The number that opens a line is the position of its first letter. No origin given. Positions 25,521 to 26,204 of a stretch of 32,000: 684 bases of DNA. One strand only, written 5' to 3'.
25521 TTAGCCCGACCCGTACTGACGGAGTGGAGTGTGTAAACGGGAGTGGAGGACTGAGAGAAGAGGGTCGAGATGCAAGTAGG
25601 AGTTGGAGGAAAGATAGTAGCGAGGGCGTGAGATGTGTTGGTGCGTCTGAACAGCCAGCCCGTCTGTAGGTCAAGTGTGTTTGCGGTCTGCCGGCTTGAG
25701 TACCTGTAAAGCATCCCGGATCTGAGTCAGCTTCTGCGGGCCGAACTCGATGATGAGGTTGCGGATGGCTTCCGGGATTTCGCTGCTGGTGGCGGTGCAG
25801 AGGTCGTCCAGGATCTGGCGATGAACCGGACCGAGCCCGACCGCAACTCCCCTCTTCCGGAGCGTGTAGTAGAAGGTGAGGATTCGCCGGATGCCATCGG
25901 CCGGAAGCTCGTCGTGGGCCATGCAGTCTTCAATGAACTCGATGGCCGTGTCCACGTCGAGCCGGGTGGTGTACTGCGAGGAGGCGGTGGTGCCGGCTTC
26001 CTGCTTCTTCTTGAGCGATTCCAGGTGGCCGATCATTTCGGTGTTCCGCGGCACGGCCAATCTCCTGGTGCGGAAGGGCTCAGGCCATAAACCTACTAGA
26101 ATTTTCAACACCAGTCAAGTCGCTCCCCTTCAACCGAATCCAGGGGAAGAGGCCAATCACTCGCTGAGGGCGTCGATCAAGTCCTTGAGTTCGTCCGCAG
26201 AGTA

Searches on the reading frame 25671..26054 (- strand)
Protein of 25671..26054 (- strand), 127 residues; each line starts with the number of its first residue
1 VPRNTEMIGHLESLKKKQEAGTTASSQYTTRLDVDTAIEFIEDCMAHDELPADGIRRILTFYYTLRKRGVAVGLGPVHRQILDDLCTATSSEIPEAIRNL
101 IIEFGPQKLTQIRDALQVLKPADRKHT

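Call 13: search_protein_families(library=pfam, proteins=[window:25671-26054:-], max_evalue=0.01)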
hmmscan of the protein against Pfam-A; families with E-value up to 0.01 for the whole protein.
window:25671-26054:- (127 aa): 0 families

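Call 34: search_protein_families(library=phrogs, proteins=[window:25671-26054:-], max_evalue=0.01)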
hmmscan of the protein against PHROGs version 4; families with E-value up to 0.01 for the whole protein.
window:25671-26054:- (127 aa): 0 families
